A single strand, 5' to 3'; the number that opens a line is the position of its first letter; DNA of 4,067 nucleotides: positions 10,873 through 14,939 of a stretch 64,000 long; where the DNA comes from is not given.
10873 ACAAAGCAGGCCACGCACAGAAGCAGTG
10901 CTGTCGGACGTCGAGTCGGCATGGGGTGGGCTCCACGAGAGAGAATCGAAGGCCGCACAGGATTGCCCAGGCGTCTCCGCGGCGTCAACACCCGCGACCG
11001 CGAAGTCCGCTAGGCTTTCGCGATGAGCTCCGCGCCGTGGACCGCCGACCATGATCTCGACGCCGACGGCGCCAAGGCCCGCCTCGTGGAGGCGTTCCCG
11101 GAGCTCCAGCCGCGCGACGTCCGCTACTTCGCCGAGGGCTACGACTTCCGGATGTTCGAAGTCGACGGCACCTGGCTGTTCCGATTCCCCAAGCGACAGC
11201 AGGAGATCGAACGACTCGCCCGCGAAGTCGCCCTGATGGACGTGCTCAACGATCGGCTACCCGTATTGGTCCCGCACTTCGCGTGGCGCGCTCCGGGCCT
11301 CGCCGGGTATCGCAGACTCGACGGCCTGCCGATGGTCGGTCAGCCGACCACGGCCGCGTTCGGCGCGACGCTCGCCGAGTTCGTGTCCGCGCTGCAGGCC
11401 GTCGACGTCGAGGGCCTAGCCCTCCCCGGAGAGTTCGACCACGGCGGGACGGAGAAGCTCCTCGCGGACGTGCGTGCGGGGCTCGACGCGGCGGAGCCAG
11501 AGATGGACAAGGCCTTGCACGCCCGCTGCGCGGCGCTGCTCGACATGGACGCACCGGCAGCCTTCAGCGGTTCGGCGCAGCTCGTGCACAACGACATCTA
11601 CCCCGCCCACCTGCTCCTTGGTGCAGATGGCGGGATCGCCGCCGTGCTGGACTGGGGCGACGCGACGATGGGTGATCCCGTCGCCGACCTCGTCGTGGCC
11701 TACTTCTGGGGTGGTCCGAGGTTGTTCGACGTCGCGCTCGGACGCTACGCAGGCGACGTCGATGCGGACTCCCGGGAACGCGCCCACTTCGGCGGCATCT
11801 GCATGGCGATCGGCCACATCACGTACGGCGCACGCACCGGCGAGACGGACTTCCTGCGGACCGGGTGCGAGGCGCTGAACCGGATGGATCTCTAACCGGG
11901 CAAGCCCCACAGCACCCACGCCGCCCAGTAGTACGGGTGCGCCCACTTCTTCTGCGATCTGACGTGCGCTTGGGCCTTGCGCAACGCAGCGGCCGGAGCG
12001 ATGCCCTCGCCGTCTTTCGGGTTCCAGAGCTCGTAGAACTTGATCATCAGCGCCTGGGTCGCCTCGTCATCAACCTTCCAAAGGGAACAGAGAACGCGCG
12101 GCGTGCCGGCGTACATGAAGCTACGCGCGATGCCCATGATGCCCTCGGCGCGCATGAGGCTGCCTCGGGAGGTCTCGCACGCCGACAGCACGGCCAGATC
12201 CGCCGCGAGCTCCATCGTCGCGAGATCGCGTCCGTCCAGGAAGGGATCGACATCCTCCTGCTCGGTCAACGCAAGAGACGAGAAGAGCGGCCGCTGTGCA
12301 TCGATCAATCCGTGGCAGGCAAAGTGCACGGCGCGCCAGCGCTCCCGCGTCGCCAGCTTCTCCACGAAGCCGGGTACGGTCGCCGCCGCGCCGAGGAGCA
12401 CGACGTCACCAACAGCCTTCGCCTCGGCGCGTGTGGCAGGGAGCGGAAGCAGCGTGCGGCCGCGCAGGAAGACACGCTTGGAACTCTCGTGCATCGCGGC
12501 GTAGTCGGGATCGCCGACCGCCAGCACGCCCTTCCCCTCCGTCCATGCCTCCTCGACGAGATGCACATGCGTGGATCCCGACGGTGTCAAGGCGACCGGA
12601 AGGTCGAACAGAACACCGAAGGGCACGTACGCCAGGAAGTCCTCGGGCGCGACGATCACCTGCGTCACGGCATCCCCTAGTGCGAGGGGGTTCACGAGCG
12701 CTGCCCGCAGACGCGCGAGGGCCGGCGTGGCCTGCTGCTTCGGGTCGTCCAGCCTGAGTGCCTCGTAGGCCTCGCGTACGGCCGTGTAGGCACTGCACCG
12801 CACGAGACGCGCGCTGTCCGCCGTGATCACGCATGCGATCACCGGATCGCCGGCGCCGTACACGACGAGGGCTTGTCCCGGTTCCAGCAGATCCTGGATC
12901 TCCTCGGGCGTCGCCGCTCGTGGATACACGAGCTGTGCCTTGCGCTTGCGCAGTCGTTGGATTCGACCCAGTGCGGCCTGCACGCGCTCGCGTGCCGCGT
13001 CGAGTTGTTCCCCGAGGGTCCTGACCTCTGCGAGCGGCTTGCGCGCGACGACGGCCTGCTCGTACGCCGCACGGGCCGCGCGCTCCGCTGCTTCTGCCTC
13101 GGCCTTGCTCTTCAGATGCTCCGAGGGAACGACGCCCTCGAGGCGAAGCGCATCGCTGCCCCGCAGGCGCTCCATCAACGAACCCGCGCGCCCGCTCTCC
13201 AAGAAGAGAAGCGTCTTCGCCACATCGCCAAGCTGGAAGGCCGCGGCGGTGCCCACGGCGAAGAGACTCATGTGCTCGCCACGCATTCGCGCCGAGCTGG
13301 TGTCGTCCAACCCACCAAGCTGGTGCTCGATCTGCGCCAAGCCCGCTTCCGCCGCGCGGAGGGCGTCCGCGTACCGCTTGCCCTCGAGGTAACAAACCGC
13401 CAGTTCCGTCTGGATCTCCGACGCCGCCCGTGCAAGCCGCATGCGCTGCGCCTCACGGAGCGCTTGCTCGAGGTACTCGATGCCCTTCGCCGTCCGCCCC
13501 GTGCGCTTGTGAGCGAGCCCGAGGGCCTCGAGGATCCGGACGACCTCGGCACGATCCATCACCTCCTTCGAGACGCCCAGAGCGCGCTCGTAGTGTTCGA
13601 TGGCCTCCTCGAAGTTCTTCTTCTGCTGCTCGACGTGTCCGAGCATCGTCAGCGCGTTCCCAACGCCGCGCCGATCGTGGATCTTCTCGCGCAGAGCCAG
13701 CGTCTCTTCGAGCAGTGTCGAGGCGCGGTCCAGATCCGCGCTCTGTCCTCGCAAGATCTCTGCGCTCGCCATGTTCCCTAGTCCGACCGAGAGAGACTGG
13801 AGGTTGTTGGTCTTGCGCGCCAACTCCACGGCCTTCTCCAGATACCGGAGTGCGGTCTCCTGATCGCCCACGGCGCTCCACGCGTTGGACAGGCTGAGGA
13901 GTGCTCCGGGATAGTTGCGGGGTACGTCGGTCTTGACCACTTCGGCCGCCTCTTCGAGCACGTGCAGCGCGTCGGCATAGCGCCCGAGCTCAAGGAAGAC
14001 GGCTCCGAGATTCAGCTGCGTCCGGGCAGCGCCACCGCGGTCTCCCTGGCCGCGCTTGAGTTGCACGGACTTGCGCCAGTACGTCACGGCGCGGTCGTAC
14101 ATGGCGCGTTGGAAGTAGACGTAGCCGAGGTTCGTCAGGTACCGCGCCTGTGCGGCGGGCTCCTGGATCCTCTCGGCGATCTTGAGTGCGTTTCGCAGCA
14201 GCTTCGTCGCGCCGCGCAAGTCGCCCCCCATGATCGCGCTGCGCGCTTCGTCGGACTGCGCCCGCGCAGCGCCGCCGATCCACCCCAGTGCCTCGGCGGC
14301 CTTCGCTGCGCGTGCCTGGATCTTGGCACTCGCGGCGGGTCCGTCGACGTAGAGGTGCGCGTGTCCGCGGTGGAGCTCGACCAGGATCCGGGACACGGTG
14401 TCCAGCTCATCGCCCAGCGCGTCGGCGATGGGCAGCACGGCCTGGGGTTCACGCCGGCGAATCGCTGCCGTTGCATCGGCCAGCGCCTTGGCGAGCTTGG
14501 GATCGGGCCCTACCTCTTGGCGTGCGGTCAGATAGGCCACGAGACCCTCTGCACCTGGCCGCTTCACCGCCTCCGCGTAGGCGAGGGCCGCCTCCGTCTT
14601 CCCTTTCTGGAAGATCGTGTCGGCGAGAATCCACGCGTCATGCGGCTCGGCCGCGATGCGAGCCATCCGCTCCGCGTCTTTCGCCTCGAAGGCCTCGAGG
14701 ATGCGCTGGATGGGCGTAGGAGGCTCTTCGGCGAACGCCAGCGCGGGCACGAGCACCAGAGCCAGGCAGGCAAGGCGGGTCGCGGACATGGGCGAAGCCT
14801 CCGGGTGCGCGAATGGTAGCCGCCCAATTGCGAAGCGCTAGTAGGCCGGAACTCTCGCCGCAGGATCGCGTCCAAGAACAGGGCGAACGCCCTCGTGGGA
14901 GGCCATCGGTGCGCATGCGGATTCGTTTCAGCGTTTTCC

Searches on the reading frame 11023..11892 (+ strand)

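Call 30: search_protein_families(library=pfam, proteins=[window:11023-11892:+], max_evalue=0.0001)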
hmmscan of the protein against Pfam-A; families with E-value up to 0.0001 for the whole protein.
window:11023-11892:+ (290 aa): 1 family
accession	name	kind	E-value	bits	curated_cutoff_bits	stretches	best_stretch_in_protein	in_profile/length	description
PF01636.29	APH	-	6.8e-27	95.2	23.2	1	33-248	2-231/239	Phosphotransferase enzyme family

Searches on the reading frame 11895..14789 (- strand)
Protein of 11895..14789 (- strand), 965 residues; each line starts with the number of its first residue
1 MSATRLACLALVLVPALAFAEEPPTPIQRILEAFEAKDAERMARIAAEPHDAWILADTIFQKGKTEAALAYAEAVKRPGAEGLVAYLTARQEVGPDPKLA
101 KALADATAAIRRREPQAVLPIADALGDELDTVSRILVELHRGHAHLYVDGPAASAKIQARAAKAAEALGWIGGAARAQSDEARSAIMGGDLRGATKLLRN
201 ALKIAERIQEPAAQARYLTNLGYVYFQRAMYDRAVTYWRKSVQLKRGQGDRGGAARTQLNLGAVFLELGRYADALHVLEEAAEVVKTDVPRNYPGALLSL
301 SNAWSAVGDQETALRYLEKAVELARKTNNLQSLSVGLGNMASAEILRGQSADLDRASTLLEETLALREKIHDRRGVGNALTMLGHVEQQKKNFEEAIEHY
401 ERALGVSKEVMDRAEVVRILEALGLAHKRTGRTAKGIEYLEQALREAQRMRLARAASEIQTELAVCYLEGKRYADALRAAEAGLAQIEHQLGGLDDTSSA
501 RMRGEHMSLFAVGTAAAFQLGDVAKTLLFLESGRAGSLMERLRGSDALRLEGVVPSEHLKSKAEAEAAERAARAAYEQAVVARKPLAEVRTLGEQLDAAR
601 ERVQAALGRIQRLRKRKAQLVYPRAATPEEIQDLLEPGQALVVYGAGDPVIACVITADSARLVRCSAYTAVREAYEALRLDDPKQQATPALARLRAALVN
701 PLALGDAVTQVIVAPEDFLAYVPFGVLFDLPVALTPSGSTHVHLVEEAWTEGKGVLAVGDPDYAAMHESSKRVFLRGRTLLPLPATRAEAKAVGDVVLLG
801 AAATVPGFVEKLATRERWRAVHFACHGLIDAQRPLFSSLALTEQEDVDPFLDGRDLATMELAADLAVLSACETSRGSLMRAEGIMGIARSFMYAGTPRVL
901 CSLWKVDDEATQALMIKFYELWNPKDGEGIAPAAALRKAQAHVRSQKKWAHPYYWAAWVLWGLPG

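Call 30: search_protein_families(library=pfam, proteins=[window:11895-14789:-], max_evalue=0.0001)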
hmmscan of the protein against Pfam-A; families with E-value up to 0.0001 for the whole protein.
window:11895-14789:- (965 aa): 12 families
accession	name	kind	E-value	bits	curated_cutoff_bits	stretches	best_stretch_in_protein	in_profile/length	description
PF12770.12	CHAT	-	1.8e-50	172.5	24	1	690-962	3-288/289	CHAT domain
PF13424.12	TPR_12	-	8.6e-27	93.6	30.1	3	215-285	3-75/77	Tetratricopeptide repeat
PF00515.34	TPR_1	-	4.5e-18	64.7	27.8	1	379-404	3-28/34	Tetratricopeptide repeat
PF07719.23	TPR_2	-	4.8e-18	64.2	27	0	379-404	3-28/34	Tetratricopeptide repeat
PF13181.12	TPR_8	-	7.8e-16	57.3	25.7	0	379-407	3-31/34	Tetratricopeptide repeat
PF13374.12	TPR_10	-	5.4e-15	55.3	27.5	0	378-410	3-35/42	Tetratricopeptide repeat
PF17874.7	TPR_MalT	-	5.7e-09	36.1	45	1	131-364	36-267/336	MalT-like TPR region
PF12895.13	ANAPC3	-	9.5e-08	32.7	27.2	0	196-281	3-82/82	Anaphase-promoting complex, cyclosome, subunit 3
PF23914.1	TPR_CcmH_CycH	-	1.2e-06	28.9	42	0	300-405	56-149/158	Cytochrome c-type biogenesis protein H TPR domain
PF13176.12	TPR_7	-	7.3e-06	26.1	27.9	0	379-409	1-31/36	Tetratricopeptide repeat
PF25068.1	ARM_TT21_4th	-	3.2e-05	24.7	30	0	221-326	5-105/153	Tetratricopeptide repeat protein 21 forth ARM domain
PF25063.1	ARM_TT21_C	-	7.4e-05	23.2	35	0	274-409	37-161/209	Tetratricopeptide repeat protein 21 C-terminal ARM domain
